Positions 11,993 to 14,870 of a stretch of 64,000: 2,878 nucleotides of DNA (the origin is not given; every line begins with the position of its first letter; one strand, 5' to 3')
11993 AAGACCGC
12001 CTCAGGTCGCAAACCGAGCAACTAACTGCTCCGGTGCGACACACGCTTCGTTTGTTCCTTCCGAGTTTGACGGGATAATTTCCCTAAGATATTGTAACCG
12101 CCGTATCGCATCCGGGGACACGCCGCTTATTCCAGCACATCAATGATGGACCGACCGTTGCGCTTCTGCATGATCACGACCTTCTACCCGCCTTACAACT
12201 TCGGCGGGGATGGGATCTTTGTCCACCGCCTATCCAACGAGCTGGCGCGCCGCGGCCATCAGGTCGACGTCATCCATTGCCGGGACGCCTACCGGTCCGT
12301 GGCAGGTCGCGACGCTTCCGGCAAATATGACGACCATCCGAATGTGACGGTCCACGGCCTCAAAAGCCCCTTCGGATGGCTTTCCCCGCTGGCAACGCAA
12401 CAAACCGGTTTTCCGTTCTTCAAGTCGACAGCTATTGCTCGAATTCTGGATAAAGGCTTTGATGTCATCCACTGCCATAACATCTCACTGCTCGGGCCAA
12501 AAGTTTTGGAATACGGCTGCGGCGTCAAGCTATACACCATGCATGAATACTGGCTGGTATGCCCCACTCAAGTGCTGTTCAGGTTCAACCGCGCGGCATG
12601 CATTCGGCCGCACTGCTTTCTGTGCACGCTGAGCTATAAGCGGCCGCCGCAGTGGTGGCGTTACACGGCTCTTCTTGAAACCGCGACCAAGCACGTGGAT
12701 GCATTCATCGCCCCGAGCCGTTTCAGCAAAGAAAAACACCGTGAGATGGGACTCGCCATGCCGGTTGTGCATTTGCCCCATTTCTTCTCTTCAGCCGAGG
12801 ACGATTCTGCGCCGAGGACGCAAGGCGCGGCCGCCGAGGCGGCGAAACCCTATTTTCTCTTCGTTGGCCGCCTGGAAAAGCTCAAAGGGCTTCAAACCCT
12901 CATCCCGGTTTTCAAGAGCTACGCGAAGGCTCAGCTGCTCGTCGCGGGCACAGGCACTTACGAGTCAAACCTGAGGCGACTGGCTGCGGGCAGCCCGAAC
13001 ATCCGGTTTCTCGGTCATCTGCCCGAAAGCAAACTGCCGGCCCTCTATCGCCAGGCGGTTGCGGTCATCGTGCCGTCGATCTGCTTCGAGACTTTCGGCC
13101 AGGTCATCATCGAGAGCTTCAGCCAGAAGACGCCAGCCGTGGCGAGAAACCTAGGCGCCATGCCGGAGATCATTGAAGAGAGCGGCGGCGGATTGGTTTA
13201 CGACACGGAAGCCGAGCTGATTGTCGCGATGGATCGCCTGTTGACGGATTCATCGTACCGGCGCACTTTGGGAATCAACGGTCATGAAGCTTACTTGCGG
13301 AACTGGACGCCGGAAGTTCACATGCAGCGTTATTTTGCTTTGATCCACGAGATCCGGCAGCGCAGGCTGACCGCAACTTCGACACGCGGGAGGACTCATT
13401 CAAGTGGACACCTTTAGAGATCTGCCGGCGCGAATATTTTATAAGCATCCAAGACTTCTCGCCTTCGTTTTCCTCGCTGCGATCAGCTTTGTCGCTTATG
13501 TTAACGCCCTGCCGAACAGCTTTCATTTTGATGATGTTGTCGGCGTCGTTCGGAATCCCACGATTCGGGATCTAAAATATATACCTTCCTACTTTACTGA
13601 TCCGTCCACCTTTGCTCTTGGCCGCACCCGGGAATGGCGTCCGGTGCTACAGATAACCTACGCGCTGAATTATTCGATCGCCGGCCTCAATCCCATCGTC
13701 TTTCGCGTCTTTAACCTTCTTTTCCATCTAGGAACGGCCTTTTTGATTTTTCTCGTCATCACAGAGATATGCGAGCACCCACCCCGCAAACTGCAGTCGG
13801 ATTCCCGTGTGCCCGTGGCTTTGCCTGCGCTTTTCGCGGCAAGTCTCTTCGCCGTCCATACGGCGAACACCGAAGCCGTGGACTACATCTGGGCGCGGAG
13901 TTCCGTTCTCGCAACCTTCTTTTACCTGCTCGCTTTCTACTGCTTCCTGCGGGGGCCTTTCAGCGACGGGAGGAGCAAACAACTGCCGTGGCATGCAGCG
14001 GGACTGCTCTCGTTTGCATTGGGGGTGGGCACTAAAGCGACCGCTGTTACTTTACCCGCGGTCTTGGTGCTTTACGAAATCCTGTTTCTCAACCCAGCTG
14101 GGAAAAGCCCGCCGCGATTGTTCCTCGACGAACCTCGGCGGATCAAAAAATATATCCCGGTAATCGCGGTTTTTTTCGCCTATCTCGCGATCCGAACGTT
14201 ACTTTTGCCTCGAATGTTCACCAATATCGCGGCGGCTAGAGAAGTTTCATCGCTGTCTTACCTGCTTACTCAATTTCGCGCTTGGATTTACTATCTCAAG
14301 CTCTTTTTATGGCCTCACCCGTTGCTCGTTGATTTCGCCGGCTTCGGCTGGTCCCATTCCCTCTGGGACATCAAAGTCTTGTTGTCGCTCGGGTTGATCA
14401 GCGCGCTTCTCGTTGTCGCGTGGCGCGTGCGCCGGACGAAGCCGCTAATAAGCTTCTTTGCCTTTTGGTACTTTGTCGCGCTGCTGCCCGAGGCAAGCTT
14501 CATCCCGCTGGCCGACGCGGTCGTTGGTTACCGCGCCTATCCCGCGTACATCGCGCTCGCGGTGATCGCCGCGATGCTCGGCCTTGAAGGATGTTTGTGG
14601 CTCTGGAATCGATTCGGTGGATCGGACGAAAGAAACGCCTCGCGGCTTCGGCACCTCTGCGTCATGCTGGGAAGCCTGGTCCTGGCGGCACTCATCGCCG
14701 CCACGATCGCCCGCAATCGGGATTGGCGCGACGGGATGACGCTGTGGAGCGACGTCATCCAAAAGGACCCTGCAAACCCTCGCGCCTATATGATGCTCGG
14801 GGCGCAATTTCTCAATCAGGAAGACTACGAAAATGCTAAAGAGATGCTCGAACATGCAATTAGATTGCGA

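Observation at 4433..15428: Glycoconjugate-modification locus: GT2, FAD oxidoreductase, duplicated PaaK-like adenylating enzymes around a sulfotransferase, GT4, PMT/TPR membrane protein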

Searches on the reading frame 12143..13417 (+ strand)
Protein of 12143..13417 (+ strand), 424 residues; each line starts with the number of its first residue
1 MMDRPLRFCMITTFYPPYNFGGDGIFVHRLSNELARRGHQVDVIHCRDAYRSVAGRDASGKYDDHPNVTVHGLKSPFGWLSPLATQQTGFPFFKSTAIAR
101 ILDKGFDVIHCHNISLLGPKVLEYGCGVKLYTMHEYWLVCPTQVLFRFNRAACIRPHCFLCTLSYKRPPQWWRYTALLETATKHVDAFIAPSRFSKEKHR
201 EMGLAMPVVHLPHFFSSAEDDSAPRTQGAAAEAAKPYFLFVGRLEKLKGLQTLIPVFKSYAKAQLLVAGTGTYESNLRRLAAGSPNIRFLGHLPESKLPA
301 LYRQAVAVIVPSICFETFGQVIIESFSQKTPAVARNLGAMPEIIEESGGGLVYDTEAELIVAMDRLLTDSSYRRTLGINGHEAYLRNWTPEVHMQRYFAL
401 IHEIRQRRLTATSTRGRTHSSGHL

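Call 4: search_protein_families(library=pfam, proteins=[window:12143-13417:+], max_evalue=0.01)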
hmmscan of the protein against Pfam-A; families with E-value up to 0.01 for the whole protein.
window:12143-13417:+ (424 aa): 6 families
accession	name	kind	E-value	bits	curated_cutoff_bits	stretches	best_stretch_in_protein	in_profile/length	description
PF00534.26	Glycos_transf_1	-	9e-26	90.9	26.4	1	234-381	14-170/172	Glycosyl transferases group 1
PF13692.12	Glyco_trans_1_4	-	9.4e-24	84.7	27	1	236-369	2-142/142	Glycosyl transferases group 1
PF13439.12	Glyco_transf_4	-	3.1e-17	63.6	28.5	1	21-209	2-160/170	Glycosyltransferase Family 4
PF13579.12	Glyco_trans_4_4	-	1.6e-11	45.2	29.7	1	22-206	2-149/158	Glycosyl transferase 4-like domain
PF13524.12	Glyco_trans_1_2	-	2.6e-05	24.7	25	1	263-397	15-142/144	Glycosyl transferase-like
PF08323.17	Glyco_transf_5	-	0.0024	18.1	22.7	0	9-55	3-48/239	Starch synthase catalytic domain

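Call 5: search_protein_families(library=ncbifam, proteins=[window:12143-13417:+], max_evalue=0.01)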
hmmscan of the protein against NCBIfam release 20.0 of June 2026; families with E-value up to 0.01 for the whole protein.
window:12143-13417:+ (424 aa): 28 families (the best 25 are shown)
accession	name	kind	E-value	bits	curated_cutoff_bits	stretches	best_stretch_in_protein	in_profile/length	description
TIGR02149.1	glgA_Coryne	subfamily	5.8e-19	68.5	302.4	2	213-384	182-370/391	glycogen synthase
NF038229.1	Glyco4_Geo_Pelo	equivalog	4.1e-17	62.2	400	1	247-404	173-336/338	GPMC system family 4 glycosyltransferase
TIGR04157.1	glyco_rSAM_CFB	subfamily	5e-15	55.4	400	1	237-398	229-403/406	TIGR04157 family glycosyltransferase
TIGR03449.1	mycothiol_MshA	equivalog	1.7e-14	53.6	462.5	1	230-381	215-381/406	D-inositol-3-phosphate glycosyltransferase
NF041010.1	glycosy_Agl16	equivalog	1.3e-13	50.6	575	1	177-388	126-335/352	glycosylation protein Agl16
TIGR03999.1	thiol_BshA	equivalog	4.9e-13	48.8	273.7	1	230-404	194-373/375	N-acetyl-alpha-D-glucosaminyl L-malate synthase BshA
TIGR04047.1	MSMEG_0565_glyc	hypoth_equivalog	2.5e-12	46.6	259.85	1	182-374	136-346/373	MSMEG_0565 family glycosyltransferase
NF047684.1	TeichurnBiosyTuaC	equivalog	1.4e-11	43.9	550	1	204-361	188-345/391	teichuronic acid biosynthesis protein TuaC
NF046085.1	XrtY_assoc_Gly1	equivalog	9.9e-11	41.1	400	1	210-405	186-385/387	XrtY-associated glycosyltransferase XYAG1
NF053787.1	GlcN_PG_synth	equivalog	2.7e-09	36.3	480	1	177-364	136-320/361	N-acetylglucosaminyl phosphatidylglycerol synthase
NF041876.1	EPS_EpsE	equivalog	4.2e-09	36.1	400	1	226-387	204-379/389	exopolysaccharide biosynthesis GT4 family glycosyltransferase EpsE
TIGR02095.1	glgA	subfamily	9.5e-09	34.4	328.45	1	232-347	291-410/477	glycogen/starch synthase, ADP-glucose type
NF038298.1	EPS_HpsO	equivalog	4.8e-08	32.2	575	1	240-396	206-379/388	hormogonium polysaccharide biosynthesis glycosyltransferase HpsO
TIGR02472.1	sucr_P_syn_N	equivalog_domain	1.2e-07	31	576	1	295-401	327-438/439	sucrose-phosphate synthase, putative, glycosyltransferase domain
TIGR03088.1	stp2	hypoth_equivalog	3.9e-07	29.4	409.05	1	234-401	193-370/374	TIGR03088 family PEP-CTERM/XrtA system glycosyltransferase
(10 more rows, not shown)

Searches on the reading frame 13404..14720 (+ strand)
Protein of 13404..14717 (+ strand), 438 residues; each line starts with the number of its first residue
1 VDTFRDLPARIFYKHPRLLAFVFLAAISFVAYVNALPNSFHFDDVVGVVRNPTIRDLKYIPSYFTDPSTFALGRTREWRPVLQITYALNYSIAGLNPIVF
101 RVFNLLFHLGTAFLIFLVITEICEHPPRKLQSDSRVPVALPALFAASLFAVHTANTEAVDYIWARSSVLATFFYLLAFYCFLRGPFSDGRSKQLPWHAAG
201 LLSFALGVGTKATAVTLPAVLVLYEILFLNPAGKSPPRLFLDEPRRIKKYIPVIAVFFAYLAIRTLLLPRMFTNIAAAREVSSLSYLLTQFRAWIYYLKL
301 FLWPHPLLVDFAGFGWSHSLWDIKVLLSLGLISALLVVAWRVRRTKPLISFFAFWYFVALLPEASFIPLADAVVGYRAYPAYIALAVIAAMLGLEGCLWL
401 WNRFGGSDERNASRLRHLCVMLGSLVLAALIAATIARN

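Call 30: search_protein_families(library=pfam, proteins=[window:13404-14717:+], max_evalue=10)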
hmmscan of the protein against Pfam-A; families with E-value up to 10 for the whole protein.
seq(438 aa): 0 families

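Call 53: search_solved_structures(query=A3, max_evalue=10, show_alignments=2)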
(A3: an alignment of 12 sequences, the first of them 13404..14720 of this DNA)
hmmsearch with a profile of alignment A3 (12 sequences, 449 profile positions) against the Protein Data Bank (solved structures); distinct sequences matched with E-value up to 10: 0.

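Call 54: find_homologous_proteins(query=A3, max_evalue=0.001)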
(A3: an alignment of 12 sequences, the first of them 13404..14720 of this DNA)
Query A3 (12 sequences) (439 aa, profile of the alignment): 445 proteins with E <= 0.001 among 8000 candidates; the best 120 are listed.
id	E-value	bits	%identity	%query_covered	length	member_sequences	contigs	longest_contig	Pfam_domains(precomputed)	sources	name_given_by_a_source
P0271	1.2e-218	745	54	100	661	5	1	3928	PF25063.1,PF13431.13,PF23914.2,PF13414.13,PF13176.13,PF13428.13,PF13374.13,PF14559.13,PF13371.13,PF00515.35,PF12895.14,PF13424.13,PF13432.13,PF13181.13,PF07719.24,PF13174.13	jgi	jgi:Tfp pilus assembly protein PilF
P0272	7.1e-213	726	87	100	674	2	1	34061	PF25063.1,PF13431.13,PF23914.2,PF25062.2,PF13414.13,PF13176.13,PF13428.13,PF13374.13,PF14559.13,PF24575.2,PF13371.13,PF00515.35,PF12895.14,PF13424.13,PF21033.5,PF13432.13,PF13429.13,PF13181.13,PF07719.24,PF13174.13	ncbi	-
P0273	8.6e-213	725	53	93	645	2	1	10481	PF13431.13,PF23914.2,PF13414.13,PF13176.13,PF13428.13,PF14559.13,PF13371.13,PF00515.35,PF12895.14,PF13424.13,PF13432.13,PF13181.13,PF07719.24,PF13174.13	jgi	-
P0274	5.8e-212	723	100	100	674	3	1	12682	PF25063.1,PF13431.13,PF09976.16,PF23914.2,PF13414.13,PF13176.13,PF13428.13,PF13374.13,PF14559.13,PF24575.2,PF13371.13,PF00515.35,PF12895.14,PF13424.13,PF21033.5,PF13432.13,PF13181.13,PF07719.24,PF13174.13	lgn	-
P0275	6.6e-211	719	55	93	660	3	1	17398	PF13431.13,PF23914.2,PF13414.13,PF13176.13,PF13428.13,PF13374.13,PF14559.13,PF13371.13,PF00515.35,PF12895.14,PF13424.13,PF13432.13,PF13181.13,PF07719.24,PF13174.13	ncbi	-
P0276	1.5e-208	711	56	93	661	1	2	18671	PF25063.1,PF13431.13,PF23914.2,PF13414.13,PF13176.13,PF13428.13,PF14559.13,PF13371.13,PF00515.35,PF13424.13,PF13432.13,PF13181.13,PF07719.24,PF13174.13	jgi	jgi:protein O-mannosyl-transferase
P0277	1.0e-206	705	52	92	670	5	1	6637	PF25063.1,PF13431.13,PF23914.2,PF13414.13,PF13176.13,PF13428.13,PF13374.13,PF14559.13,PF13371.13,PF00515.35,PF12895.14,PF13424.13,PF13432.13,PF13429.13,PF13181.13,PF07719.24,PF13174.13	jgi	jgi:protein O-mannosyl-transferase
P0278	1.3e-203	695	53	95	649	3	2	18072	PF25063.1,PF13431.13,PF23914.2,PF13414.13,PF13176.13,PF13428.13,PF14559.13,PF13371.13,PF00515.35,PF13424.13,PF21033.5,PF13432.13,PF13181.13,PF07719.24,PF13174.13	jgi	jgi:tetratricopeptide (TPR) repeat protein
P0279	8.4e-203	692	74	100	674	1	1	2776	PF25063.1,PF13431.13,PF23914.2,PF13414.13,PF13176.13,PF13428.13,PF13374.13,PF14559.13,PF13371.13,PF00515.35,PF12895.14,PF13424.13,PF21033.5,PF13432.13,PF13429.13,PF13181.13,PF07719.24,PF13174.13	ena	-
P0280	1.1e-202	692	54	97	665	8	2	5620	PF13431.13,PF23914.2,PF25062.2,PF13414.13,PF13176.13,PF13428.13,PF14559.13,PF13371.13,PF00515.35,PF13424.13,PF13432.13,PF13181.13,PF07719.24,PF13174.13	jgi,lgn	jgi:tetratricopeptide (TPR) repeat protein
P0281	2.4e-202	691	55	97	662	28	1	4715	PF13431.13,PF23914.2,PF25062.2,PF13414.13,PF13176.13,PF13428.13,PF13374.13,PF14559.13,PF10101.15,PF10516.16,PF13371.13,PF00515.35,PF12895.14,PF13424.13,PF21033.5,PF13432.13,PF13181.13,PF07719.24,PF13174.13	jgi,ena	-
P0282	1.8e-201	688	75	94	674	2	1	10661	PF25063.1,PF13431.13,PF23914.2,PF13414.13,PF13176.13,PF13428.13,PF14559.13,PF13371.13,PF00515.35,PF12895.14,PF13424.13,PF21033.5,PF13432.13,PF13429.13,PF13181.13,PF07719.24,PF13174.13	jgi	jgi:tetratricopeptide (TPR) repeat protein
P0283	4.2e-201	687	51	81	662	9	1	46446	PF14559.13,PF13431.13,PF23914.2,PF13414.13,PF13371.13,PF00515.35,PF13424.13,PF13432.13,PF13428.13,PF13181.13,PF07719.24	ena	-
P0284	1.3e-199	682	47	85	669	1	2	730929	PF14559.13,PF13431.13,PF23914.2,PF13414.13,PF13371.13,PF00515.35,PF13424.13,PF13432.13,PF13428.13,PF13181.13,PF07719.24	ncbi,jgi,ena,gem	-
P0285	9.5e-197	672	70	99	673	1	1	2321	PF25063.1,PF13431.13,PF23914.2,PF13414.13,PF13176.13,PF13428.13,PF14559.13,PF13371.13,PF00515.35,PF13424.13,PF21033.5,PF13432.13,PF13429.13,PF13181.13,PF07719.24,PF13174.13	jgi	jgi:Tfp pilus assembly protein PilF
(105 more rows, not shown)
